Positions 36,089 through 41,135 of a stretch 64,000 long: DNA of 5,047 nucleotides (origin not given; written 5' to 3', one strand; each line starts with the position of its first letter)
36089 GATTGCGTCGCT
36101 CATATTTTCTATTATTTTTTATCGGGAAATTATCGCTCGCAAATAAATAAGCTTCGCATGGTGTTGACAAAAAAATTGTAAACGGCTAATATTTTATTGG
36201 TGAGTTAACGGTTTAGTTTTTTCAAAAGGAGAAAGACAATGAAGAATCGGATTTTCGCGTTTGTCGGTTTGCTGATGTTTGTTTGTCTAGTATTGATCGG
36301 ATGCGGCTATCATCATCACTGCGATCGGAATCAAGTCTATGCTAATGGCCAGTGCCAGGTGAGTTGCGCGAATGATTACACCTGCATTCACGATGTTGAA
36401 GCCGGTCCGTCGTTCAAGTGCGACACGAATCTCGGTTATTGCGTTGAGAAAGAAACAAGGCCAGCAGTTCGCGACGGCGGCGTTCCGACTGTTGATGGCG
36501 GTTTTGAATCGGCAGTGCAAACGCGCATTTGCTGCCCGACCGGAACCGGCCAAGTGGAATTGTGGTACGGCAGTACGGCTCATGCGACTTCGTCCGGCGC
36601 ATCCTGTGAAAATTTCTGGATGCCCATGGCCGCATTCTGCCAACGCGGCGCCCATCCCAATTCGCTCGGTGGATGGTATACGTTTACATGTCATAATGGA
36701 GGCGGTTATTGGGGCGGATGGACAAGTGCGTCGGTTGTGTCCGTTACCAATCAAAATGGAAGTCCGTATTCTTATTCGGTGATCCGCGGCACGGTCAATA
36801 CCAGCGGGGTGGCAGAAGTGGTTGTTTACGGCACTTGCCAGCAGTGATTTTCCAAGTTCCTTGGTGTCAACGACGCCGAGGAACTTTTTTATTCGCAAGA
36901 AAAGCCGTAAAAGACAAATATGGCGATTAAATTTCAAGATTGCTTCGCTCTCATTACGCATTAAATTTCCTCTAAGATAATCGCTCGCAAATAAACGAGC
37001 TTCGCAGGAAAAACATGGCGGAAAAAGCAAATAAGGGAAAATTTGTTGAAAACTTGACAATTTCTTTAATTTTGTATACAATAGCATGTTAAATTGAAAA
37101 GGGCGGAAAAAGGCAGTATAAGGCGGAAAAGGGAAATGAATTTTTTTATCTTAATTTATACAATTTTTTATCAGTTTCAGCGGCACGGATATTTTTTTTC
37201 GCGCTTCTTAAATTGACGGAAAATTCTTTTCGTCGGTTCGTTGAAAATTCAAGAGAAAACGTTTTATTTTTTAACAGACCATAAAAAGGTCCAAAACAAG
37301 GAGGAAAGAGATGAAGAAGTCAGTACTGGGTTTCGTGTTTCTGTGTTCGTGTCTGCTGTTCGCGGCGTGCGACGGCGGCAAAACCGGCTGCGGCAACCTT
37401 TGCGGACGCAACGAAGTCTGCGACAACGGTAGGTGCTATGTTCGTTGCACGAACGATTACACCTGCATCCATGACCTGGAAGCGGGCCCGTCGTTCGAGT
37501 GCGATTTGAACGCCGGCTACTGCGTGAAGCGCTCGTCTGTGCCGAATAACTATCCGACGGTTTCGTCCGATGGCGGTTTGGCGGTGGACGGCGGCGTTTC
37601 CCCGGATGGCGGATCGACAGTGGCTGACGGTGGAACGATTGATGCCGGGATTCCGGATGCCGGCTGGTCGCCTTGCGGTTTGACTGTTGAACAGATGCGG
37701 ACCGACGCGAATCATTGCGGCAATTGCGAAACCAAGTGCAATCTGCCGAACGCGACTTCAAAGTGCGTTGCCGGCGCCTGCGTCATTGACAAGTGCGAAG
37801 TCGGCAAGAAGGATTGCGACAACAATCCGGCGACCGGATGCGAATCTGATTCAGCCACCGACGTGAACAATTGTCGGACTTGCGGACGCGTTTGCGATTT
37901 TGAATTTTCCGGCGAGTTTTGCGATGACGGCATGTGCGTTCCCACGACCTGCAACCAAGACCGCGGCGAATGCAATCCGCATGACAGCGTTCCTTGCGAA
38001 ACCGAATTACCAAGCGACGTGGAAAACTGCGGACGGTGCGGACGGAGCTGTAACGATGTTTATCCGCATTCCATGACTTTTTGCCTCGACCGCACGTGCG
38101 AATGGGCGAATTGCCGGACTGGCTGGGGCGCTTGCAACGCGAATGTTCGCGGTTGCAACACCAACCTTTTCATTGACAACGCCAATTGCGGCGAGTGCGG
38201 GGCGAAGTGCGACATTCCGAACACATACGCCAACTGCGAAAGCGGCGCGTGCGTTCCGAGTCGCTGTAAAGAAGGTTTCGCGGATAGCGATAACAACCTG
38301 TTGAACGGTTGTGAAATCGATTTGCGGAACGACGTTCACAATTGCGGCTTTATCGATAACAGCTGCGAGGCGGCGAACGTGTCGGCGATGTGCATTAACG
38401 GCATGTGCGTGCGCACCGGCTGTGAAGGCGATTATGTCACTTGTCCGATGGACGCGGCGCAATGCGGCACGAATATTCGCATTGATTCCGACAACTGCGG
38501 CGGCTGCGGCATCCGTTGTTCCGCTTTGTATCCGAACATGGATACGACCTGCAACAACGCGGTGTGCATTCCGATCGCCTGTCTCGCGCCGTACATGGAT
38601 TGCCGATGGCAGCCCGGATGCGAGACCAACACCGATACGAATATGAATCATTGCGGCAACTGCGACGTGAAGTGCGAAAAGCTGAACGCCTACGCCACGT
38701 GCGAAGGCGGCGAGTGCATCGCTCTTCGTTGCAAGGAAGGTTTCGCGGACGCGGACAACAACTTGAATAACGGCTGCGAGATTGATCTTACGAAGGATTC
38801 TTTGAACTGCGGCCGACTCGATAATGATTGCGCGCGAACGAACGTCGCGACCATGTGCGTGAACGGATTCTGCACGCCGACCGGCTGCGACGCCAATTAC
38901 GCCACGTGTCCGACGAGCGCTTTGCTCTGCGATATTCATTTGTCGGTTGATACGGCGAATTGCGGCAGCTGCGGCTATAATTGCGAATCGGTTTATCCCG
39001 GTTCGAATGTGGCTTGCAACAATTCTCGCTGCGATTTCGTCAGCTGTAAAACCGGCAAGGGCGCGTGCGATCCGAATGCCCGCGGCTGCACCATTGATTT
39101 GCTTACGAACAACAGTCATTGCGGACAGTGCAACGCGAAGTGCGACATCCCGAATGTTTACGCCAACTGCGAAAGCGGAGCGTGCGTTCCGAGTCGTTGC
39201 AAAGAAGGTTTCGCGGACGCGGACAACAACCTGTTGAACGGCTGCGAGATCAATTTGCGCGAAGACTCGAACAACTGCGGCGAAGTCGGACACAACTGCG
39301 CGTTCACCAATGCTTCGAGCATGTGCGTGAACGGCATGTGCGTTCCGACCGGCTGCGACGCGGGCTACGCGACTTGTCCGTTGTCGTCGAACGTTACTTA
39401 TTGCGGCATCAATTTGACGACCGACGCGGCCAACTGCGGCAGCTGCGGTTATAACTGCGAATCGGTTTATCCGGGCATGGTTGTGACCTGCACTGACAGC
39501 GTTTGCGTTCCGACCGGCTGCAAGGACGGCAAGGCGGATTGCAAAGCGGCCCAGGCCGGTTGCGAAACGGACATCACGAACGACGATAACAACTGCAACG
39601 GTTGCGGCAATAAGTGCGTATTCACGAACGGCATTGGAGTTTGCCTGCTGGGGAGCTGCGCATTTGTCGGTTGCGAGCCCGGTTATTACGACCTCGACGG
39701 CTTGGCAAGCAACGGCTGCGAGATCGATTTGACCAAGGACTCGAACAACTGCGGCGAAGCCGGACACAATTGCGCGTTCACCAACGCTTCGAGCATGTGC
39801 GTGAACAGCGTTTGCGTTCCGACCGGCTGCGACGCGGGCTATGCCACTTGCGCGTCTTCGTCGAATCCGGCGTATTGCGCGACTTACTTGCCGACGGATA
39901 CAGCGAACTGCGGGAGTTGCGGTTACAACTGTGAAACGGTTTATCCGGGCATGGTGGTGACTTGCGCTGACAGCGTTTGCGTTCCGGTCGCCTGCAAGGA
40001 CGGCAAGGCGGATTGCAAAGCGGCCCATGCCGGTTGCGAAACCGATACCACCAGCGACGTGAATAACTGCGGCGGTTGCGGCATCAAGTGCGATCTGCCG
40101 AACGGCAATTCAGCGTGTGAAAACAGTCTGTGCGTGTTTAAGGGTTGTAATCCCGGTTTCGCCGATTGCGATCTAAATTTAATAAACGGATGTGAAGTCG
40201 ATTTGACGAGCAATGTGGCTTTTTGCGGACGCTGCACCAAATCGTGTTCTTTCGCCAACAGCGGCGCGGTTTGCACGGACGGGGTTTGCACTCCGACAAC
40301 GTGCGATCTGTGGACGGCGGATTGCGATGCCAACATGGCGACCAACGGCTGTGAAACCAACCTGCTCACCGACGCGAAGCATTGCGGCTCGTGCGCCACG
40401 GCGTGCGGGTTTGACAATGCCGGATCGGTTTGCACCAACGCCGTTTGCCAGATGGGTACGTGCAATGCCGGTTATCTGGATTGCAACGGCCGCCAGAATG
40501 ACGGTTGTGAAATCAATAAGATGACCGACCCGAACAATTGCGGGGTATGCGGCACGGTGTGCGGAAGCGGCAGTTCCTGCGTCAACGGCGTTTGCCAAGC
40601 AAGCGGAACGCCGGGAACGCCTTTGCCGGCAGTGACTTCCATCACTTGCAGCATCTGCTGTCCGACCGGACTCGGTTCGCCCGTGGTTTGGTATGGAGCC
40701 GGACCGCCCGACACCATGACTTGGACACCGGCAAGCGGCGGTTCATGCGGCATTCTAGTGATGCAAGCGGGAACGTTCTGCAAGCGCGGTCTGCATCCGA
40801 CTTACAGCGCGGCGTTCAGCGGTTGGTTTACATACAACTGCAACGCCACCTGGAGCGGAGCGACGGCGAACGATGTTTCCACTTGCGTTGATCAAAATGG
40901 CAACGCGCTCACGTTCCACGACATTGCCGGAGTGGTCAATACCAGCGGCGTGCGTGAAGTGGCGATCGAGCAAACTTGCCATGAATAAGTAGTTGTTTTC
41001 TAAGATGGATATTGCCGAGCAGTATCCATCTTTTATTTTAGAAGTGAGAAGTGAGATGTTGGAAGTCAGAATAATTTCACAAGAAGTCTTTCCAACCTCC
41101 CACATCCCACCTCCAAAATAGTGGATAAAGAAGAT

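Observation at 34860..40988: Three paralogous Cys-rich lipoproteins share a C-terminal module of about 115 aa that I cannot assign to any named family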

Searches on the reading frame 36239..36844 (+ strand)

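Call 4: search_protein_families(library=pfam, proteins=[window:36239-36844:+], max_evalue=1)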
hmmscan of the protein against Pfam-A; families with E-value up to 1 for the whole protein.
window:36239-36844:+ (202 aa): 0 families

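Call 5: search_protein_families(library=ncbifam, proteins=[window:36239-36844:+], max_evalue=1)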
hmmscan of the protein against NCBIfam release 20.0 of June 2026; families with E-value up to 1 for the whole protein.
window:36239-36844:+ (202 aa): 2 families
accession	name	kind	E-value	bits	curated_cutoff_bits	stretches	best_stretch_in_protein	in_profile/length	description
NF041286.1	lipo_GerS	equivalog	0.0006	19.3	175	1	1-55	1-54/196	germination lipoprotein GerS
NF047847.2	SS_mature_LptM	equivalog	0.17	12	27.7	1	1-24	1-22/31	LPS translocon maturation chaperone LptM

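Call 11: search_protein_families(library=phrogs, proteins=[window:36239-36844:+], max_evalue=1)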
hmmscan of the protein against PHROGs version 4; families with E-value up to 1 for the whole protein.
window:36239-36844:+ (202 aa): 1 family
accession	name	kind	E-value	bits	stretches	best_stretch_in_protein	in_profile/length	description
phrog_2457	-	unknown function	0.096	13.2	0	20-49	24-55/222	-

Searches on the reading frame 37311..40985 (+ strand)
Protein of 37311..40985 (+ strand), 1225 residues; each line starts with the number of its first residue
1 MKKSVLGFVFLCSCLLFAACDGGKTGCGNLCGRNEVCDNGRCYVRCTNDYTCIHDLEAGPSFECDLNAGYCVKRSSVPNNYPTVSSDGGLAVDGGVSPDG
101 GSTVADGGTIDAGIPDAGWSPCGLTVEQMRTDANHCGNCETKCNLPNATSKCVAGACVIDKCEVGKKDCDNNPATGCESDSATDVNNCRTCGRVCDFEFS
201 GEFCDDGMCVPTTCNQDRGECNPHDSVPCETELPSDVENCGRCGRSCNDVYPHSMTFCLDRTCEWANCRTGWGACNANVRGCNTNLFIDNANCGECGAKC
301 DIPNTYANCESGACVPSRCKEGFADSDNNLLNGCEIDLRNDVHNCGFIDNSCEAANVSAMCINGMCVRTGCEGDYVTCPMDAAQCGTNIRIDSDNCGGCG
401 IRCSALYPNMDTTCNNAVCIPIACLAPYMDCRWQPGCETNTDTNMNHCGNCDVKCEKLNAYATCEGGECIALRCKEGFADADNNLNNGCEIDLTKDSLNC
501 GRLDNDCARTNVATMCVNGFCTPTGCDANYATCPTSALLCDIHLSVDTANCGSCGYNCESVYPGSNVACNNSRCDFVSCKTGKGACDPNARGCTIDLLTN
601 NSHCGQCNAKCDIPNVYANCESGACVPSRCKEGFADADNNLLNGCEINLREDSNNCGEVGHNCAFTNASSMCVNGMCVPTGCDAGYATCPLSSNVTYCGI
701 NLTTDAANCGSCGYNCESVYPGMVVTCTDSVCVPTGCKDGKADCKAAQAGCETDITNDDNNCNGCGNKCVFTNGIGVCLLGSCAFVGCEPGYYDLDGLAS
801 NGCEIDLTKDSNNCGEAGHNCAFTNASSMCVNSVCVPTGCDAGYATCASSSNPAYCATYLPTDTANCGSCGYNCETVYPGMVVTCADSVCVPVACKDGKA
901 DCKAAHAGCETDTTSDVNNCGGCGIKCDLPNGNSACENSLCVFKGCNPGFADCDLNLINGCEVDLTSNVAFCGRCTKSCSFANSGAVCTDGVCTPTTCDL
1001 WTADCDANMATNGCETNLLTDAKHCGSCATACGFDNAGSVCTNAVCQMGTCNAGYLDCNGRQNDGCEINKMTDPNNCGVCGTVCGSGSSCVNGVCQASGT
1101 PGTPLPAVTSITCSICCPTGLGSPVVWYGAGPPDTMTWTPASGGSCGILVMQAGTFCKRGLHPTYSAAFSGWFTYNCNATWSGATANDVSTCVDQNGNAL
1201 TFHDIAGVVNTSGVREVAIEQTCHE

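Call 4: search_protein_families(library=pfam, proteins=[window:37311-40985:+], max_evalue=1)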
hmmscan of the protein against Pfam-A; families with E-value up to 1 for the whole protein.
window:37311-40985:+ (1225 aa): 0 families

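Call 5: search_protein_families(library=ncbifam, proteins=[window:37311-40985:+], max_evalue=1)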
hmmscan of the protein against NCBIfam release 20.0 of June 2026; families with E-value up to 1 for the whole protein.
window:37311-40985:+ (1225 aa): 1 family
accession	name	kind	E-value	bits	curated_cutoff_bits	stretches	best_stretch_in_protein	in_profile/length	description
NF041328.1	C_rich_MXAN6577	subfamily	1.2e-42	145.2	100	9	961-1096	31-145/145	MXAN_6577-like cysteine-rich protein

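Call 11: search_protein_families(library=phrogs, proteins=[window:37311-40985:+], max_evalue=1)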
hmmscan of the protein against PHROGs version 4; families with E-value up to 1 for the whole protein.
window:37311-40985:+ (1225 aa): 1 family
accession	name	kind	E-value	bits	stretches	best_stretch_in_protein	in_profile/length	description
phrog_36154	-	unknown function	0.7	11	0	685-716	39-70/97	-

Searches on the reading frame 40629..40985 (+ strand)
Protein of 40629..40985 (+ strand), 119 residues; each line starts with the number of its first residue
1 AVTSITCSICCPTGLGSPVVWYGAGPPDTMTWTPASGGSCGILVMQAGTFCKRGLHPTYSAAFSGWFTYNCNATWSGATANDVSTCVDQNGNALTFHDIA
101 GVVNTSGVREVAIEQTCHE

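Call 67: predict_structure(alignment_id=A5)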
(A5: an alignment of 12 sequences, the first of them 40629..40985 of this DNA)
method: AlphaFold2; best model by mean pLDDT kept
length: 119 residues; sequences in the alignment: 12
mean_pLDDT: 84.7   pTM: 0.80
mean pLDDT of the five models: 84.7, 84.3, 83.6, 81.4, 79.6
residues with pLDDT >= 90: 43; 70-90: 63; 50-70: 13; < 50: 0
segments of 3 or more residues with pLDDT < 50: none
pLDDT, mean of each block of 10 residues (from residue 1): 93 86 65 82 91 85 85 78 95 94 78 84
secondary structure, 60 per line:
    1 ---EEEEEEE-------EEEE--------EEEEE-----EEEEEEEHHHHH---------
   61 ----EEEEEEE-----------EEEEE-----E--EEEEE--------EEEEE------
elements in order: E4-10 E18-21 E30-34 E40-46 H47-51 E65-71 E83-87 E96-100 E109-113
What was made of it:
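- Fold: eight-stranded beta-sandwich, pLDDT 84.7, pTM 0.80, all five models at 80 or above (call 67).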

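Call 70: fold_search(model_id=the predicted structure, library=pdb)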
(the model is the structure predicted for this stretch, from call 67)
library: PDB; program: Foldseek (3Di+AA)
matches with E <= 10: 1668; with E <= 0.001: 0
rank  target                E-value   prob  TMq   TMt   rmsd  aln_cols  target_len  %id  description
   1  4jn2_B                1.2e-01  0.10  0.21  0.15  17.0       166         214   13  An Antidote for Dabigatran (released 2013-03-27)
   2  2vq1_F                1.4e-01  0.13  0.26  0.17  16.3       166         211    8  anti trimeric Lewis X Fab54-5C10-A (released 2009-01-27)
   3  8rmy_B                1.5e-01  0.08  0.20  0.14  17.7       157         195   13  Transglutaminase 3 in complex with inhibitor Z-don and DH patient-derived Fab DH63-A02 (released 2025-03-12)
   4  4xcf_H                1.5e-01  0.08  0.20  0.12  18.6       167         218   11  Crystal structure of human 4E10 Fab in complex with its peptide epitope on HIV-1 gp41; crystals cryoprotected with pho (released 2016-02-03)
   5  8vgi_F                1.9e-01  0.10  0.24  0.16  15.8       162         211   12  CryoEM structure of tryptase in complex with engineered conformationally rigid anti-tryptase Fab E104.v1.2DS (released 2024-10-30)
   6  8vgk_F                1.9e-01  0.10  0.23  0.15  15.8       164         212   10  CryoEM structure of tryptase in complex with engineered conformationally rigid anti-tryptase Fab E104.v1.6DS (released 2024-10-30)
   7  5iie_A                1.9e-01  0.09  0.23  0.16  17.6       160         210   11  STRUCTURE OF THE UNLIGANDED ANTI-HIV ANTIBODY DH501 THAT BINDS GP120 V3 GLYCAN AND THE BASE OF V3 (released 2017-03-01)
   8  6rps_H                2.0e-01  0.11  0.26  0.18  14.9       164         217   10  X-ray crystal structure of carbonic anhydrase XII complexed with a theranostic monoclonal antibody fragment (released 2019-11-13)
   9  5te4_H                2.2e-01  0.08  0.23  0.14  18.3       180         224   14  Crystal Structure of Broadly Neutralizing VRC01-class Antibody N6 in Complex with HIV-1 Clade G Strain X2088 gp120 Cor (released 2016-11-23)
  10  8vgj_F                2.3e-01  0.10  0.23  0.16  15.3       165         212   10  CryoEM structure of tryptase in complex with engineered conformationally rigid anti-tryptase Fab E104.v1.4DS (released 2024-10-30)
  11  8jeo_B                2.3e-01  0.07  0.21  0.13  18.1       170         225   10  Crystal structure of TIGIT in complexed with Tiragolumab (released 2024-02-28)
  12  8zym_G                2.4e-01  0.13  0.22  0.21  12.3        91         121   16  Complex structure of 60 Fab bound to DS2 prefusion F trimer (released 2025-04-30)
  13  7s11_J                2.4e-01  0.09  0.24  0.14  17.8       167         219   12  Crystal structure of Fab in complex with mouse CD96 monomer (released 2021-11-03)
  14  7s13_I                2.4e-01  0.07  0.21  0.13  17.2       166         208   11  Crystal structure of Fab in complex with mouse CD96 dimer (released 2021-10-20)
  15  7mxe_R                2.6e-01  0.09  0.20  0.18  14.7       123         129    9  Ab1245 Fab in complex with BG505 SOSIP.664 and 8ANC195 Fab (released 2021-10-27)
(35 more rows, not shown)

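Call 71: fold_search(model_id=the predicted structure, library=viral)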
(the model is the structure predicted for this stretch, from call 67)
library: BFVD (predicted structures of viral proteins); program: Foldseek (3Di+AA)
matches with E <= 10: 462; with E <= 0.001: 0
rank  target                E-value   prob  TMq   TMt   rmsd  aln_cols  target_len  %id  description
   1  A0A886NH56            1.7e-02  0.75  0.36  0.17  22.5       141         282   12  (no name in the UniProt tables at hand)
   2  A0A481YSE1            4.5e-02  0.95  0.45  0.47   5.8       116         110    7  Uncharacterized protein [Marseillevirus LCMAC101]
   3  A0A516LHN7            5.1e-02  0.57  0.33  0.31  12.0       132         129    8  (no name in the UniProt tables at hand)
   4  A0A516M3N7            6.0e-02  0.13  0.24  0.11  12.7       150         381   11  (no name in the UniProt tables at hand)
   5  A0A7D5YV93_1          6.4e-02  0.54  0.42  0.07  14.8       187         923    9  Poxvirus B22R protein C-terminal domain-containing protein [Scale drop disease virus]
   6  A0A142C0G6            1.3e-01  0.38  0.27  0.11  11.6       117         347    6  (no name in the UniProt tables at hand)
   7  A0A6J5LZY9            2.3e-01  0.08  0.22  0.14  26.6       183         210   11  Uncharacterized protein [uncultured Caudovirales phage]
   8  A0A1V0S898            2.5e-01  0.21  0.35  0.19  17.9       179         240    7  SWPV1-297 [Shearwaterpox virus]
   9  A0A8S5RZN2            2.7e-01  0.11  0.25  0.20  14.9       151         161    9  Uncharacterized protein [Myoviridae sp. ctNQV2]
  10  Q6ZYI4                2.7e-01  0.07  0.23  0.14  17.5       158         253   10  Virus coat protein VP3 [Pyrobaculum spherical virus (isolate United States/Yellowstone)]
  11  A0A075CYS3            3.8e-01  0.06  0.23  0.11  21.8       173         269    6  Membrane protein EE22 [Elephant endotheliotropic herpesvirus 5]
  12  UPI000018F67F         4.0e-01  0.25  0.33  0.20   6.3       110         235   15  (no name look-up for this kind of identifier)
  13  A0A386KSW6            4.2e-01  0.12  0.25  0.24  10.6       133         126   10  Head-tail adaptor protein [Caulobacter phage Kronos]
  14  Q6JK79                4.2e-01  0.04  0.18  0.05  13.8       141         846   11  DNA-directed RNA polymerase [Neodiprion sertifer nucleopolyhedrovirus]
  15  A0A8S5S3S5            5.0e-01  0.08  0.24  0.22  11.6       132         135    9  Uncharacterized protein [Siphoviridae sp. ctJ7x27]
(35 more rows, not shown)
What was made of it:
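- On Any named domain family for the C-terminal module (Pfam, NCBIfam, PHROGs, PDB): Foldseek: PDB best E 0.12 with TM <= 0.36, BFVD best E 0.017 with TM <= 0.45 (calls 70, 71).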
